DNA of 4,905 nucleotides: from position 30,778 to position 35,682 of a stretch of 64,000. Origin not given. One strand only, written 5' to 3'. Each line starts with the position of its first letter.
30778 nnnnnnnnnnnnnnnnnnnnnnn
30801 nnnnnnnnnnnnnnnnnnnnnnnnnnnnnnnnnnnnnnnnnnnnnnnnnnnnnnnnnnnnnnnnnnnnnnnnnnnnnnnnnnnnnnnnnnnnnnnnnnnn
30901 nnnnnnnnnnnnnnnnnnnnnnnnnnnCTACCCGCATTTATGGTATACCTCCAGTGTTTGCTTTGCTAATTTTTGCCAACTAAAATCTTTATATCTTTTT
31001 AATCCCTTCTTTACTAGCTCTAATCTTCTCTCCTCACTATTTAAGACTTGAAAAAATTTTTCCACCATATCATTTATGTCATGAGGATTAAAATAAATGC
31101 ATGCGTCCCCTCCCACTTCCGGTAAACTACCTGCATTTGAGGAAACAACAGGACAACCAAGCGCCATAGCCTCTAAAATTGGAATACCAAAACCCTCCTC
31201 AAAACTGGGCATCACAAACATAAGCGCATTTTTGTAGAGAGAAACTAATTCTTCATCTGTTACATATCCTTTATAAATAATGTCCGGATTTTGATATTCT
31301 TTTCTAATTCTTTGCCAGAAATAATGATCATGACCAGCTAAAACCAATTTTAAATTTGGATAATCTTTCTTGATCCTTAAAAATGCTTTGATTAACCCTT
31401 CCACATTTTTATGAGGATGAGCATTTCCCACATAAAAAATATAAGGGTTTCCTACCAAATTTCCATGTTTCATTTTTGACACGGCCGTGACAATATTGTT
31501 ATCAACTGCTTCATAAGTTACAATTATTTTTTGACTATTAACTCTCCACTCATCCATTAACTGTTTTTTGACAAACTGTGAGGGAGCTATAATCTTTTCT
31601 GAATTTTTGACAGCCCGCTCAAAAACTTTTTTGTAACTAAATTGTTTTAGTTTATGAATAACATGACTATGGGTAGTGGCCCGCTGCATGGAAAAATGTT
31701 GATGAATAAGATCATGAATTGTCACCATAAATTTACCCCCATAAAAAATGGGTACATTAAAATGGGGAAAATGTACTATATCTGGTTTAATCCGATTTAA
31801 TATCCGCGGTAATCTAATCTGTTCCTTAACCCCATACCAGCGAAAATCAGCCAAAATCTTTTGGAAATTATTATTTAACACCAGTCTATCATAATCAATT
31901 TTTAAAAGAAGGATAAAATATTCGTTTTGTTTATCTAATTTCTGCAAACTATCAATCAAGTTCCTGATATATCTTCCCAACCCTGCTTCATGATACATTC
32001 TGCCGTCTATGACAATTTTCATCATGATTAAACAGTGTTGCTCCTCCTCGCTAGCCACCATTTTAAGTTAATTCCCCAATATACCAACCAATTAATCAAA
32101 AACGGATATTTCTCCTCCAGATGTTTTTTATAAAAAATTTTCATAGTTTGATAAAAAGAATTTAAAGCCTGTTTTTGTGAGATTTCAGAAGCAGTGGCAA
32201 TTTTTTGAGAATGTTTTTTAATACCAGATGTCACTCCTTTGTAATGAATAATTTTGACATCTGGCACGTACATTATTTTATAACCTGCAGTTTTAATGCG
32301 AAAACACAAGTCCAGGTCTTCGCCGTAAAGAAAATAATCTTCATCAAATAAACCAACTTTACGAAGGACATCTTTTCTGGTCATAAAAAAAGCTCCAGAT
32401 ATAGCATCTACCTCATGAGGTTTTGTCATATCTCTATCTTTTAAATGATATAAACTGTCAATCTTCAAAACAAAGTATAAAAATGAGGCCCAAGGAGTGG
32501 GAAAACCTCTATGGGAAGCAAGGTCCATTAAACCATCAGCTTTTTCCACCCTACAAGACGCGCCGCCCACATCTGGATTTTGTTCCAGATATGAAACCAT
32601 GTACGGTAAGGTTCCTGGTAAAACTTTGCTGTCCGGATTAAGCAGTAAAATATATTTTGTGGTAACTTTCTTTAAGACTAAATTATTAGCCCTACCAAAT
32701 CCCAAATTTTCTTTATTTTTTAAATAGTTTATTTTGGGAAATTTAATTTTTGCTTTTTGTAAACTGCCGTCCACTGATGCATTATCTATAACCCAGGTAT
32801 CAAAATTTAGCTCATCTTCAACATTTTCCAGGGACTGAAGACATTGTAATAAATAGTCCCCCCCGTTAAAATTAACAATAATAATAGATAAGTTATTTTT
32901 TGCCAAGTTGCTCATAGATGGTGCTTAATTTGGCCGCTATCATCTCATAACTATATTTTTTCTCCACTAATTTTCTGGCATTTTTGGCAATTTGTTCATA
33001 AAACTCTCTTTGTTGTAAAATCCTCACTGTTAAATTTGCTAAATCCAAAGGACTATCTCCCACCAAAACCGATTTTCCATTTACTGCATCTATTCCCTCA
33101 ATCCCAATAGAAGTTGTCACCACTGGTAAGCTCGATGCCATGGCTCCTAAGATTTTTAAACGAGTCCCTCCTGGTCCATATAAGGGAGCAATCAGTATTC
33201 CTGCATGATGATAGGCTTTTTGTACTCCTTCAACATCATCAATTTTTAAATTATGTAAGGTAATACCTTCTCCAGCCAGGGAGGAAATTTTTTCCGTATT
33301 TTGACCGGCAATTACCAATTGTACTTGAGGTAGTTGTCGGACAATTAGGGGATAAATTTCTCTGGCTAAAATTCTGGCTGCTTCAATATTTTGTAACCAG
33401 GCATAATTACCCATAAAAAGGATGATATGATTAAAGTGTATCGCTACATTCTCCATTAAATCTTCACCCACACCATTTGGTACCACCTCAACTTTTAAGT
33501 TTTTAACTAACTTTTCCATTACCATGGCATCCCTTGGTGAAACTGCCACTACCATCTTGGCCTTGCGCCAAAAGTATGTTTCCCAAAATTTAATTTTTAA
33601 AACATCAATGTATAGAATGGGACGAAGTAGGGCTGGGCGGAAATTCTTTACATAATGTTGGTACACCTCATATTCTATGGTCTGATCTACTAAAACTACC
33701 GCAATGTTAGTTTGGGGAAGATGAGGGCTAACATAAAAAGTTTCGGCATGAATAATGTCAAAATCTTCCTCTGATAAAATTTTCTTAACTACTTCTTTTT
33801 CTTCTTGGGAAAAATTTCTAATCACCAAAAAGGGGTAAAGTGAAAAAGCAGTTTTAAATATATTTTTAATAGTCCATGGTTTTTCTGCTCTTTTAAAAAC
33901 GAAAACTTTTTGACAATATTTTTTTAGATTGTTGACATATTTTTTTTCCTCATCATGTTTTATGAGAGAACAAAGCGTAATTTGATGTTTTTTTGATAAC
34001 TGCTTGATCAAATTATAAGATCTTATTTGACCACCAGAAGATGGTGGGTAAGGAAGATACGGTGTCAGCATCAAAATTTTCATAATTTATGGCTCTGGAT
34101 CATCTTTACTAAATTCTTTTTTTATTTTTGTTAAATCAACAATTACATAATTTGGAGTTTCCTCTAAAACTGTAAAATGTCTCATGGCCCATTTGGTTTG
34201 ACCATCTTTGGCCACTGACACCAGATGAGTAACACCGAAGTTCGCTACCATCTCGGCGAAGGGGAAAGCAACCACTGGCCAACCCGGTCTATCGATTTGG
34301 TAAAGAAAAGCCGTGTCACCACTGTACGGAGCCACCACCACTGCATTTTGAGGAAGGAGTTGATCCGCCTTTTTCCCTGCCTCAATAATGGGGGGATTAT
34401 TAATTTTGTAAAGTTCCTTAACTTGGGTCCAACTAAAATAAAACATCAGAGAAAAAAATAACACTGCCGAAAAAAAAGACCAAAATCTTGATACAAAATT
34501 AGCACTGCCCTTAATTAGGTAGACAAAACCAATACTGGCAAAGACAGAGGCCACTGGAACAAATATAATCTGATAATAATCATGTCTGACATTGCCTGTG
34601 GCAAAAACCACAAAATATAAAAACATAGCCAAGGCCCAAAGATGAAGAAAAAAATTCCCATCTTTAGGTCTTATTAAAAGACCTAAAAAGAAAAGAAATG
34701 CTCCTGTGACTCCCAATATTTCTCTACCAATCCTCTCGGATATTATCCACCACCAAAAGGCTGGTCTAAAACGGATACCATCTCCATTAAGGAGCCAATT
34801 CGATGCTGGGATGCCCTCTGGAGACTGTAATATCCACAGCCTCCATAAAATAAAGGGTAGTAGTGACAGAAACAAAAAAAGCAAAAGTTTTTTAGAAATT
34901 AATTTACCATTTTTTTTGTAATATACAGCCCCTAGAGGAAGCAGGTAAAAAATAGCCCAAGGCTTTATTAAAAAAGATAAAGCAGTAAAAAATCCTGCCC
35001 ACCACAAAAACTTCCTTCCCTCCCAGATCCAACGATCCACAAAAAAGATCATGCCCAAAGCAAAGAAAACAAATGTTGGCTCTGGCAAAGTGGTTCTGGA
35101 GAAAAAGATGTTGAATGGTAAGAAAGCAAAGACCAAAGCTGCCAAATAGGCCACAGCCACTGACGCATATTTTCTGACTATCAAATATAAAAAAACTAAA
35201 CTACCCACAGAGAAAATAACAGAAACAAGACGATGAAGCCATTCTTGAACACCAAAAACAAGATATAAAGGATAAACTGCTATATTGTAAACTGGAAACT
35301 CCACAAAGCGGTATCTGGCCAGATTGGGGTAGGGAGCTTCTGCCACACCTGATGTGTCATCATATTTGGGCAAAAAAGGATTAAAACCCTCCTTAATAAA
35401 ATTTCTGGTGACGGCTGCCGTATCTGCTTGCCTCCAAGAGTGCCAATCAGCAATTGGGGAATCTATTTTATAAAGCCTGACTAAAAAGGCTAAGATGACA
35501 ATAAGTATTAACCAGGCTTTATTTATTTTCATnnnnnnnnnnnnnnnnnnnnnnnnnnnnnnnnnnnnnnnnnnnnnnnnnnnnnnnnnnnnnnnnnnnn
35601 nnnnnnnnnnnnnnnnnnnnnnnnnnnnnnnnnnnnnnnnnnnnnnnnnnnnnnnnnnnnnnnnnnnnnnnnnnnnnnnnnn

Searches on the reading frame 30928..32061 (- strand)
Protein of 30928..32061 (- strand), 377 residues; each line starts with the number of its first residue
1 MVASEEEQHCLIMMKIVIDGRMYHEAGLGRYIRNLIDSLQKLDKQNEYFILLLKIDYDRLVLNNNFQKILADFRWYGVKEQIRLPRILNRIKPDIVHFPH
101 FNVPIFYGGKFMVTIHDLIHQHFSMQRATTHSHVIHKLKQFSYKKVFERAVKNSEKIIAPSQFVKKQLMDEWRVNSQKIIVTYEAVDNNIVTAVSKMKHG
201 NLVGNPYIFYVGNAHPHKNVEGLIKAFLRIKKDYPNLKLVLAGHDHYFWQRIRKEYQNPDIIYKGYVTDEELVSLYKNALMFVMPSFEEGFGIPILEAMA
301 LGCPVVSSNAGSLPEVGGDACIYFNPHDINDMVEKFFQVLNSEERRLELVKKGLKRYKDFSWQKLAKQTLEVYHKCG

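Call 9: search_protein_families(library=pfam, proteins=[window:30928-32061:-], max_evalue=0.001)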
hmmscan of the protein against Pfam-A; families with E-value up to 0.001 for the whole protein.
window:30928-32061:- (377 aa): 5 families
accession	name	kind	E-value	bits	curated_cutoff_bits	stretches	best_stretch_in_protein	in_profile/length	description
PF00534.26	Glycos_transf_1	-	4.5e-35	121.1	26.4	1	199-355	9-171/172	Glycosyl transferases group 1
PF13692.12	Glyco_trans_1_4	-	4.9e-28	98.6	27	1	206-341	2-141/142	Glycosyl transferases group 1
PF13439.12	Glyco_transf_4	-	2.2e-14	54.3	28.5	1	27-187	3-167/170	Glycosyltransferase Family 4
PF13524.12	Glyco_trans_1_2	-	3.5e-09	37.2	25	1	232-370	10-143/144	Glycosyl transferase-like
PF20706.3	GT4-conflict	-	2e-07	30.8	26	1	205-309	197-312/385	Family 4 Glycosyltransferase in conflict systems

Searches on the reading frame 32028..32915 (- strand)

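Call 9: search_protein_families(library=pfam, proteins=[window:32028-32915:-], max_evalue=0.001)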
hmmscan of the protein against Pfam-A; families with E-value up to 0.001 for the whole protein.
window:32028-32915:- (295 aa): 4 families
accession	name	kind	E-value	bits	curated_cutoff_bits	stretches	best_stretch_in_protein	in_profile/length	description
PF00535.33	Glycos_transf_2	-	8.1e-24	84.9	23.3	1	10-187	1-167/168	Glycosyl transferase family 2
PF13641.12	Glyco_tranf_2_3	-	1.3e-18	68.3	27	1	9-227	3-214/230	Glycosyltransferase like family 2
PF13632.12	Glyco_trans_2_3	-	3.2e-11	43.9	27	1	88-235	1-132/198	Glycosyl transferase family group 2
PF13712.12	Glyco_tranf_2_5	-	1.4e-06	28.6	27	1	159-228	124-193/210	Glycosyltransferase like family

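Call 32: search_protein_families(library=ncbifam, proteins=[window:32028-32915:-], max_evalue=0.001)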
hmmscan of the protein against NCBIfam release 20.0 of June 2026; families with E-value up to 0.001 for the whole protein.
window:32028-32915:- (295 aa): 13 families
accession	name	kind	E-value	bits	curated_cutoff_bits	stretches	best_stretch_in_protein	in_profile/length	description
TIGR03937.1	PgaC_IcaA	equivalog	3e-13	49.5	422.3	2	7-118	45-158/407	poly-beta-1,6-N-acetyl-D-glucosamine synthase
TIGR01556.1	rhamnosyltran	subfamily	3.2e-12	46.2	200.55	1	37-236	21-211/281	rhamnosyltransferase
NF038299.1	EPS_HpsN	equivalog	3.8e-12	45.8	425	1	9-238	3-234/317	hormogonium polysaccharide biosynthesis glycosyltransferase HpsN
TIGR03965.1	mycofact_glyco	equivalog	1.5e-11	43.9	280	1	9-225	76-281/467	mycofactocin biosynthesis glycosyltransferase MftF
TIGR03111.1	glyc2_xrt_Gpos1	hypoth_equivalog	3.9e-11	42.4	363.95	1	8-218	50-259/439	TIGR03111 family XrtG-associated glycosyltransferase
NF041875.1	EPS_EpsD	equivalog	2e-09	37.3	370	1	9-229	1-211/325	exopolysaccharide biosynthesis glycosyltransferase EpsD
TIGR04440.1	glyco_TIGR04440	domain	3.5e-09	36.7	70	1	9-123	2-119/215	TIGR00180 family glycosyltransferase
NF007482.0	PRK10073.1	equivalog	3.9e-09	36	423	1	5-110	4-110/334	glycosyltransferase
NF038302.1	EPS_HpsE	equivalog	9.3e-08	31.4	300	1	8-124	2-125/307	hormogonium polysaccharide biosynthesis glycosyltransferase HpsE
TIGR04283.1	glyco_like_mftF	equivalog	1.1e-07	31.6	182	1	9-132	1-120/221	TIGR04283 family arsenosugar biosynthesis glycosyltransferase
NF050050.1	ProtGlycPglI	equivalog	3.1e-05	23.5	500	1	8-138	3-136/306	GalNAc(5)-diNAcBac-PP-undecaprenol beta-1,3-glucosyltransferase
NF047683.1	TeichurnBiosyTuaG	equivalog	0.00027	20.7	400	1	6-112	5-113/252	teichuronic acid biosynthesis protein TuaG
NF053739.1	GlytfEpsEBac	equivalog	0.00068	18.7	450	0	9-115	3-112/265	glycosyltransferase EpsE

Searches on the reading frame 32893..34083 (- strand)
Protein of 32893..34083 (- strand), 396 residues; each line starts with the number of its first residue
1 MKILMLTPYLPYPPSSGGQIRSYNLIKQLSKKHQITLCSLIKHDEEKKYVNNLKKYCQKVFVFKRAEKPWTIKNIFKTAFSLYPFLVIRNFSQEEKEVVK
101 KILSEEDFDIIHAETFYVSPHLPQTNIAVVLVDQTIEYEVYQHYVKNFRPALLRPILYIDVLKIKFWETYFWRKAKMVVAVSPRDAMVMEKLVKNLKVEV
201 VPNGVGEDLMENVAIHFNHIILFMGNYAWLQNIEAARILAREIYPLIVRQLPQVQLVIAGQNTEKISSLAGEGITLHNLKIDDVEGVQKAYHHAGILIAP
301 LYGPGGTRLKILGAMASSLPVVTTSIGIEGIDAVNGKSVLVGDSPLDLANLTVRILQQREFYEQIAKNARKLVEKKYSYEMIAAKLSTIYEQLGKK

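Call 9: search_protein_families(library=pfam, proteins=[window:32893-34083:-], max_evalue=0.001)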
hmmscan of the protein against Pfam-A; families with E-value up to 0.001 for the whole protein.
window:32893-34083:- (396 aa): 4 families
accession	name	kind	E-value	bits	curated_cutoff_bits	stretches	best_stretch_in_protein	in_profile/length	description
PF13692.12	Glyco_trans_1_4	-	3e-18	66.9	27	1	219-357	2-141/142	Glycosyl transferases group 1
PF13439.12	Glyco_transf_4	-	6.6e-09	36.5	28.5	1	17-205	3-166/170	Glycosyltransferase Family 4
PF00534.26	Glycos_transf_1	-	1.2e-07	31.9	26.4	1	220-371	17-171/172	Glycosyl transferases group 1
PF13524.12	Glyco_trans_1_2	-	0.00031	21.1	25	1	303-386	59-142/144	Glycosyl transferase-like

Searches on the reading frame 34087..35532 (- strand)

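Call 9: search_protein_families(library=pfam, proteins=[window:34087-35532:-], max_evalue=0.001)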
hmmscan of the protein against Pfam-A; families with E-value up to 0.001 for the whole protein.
window:34087-35532:- (481 aa): 1 family
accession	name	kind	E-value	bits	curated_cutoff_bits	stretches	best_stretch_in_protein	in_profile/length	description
PF13231.12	PMT_2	-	1.8e-11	44.9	26.1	1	90-230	14-157/160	Dolichyl-phosphate-mannose-protein mannosyltransferase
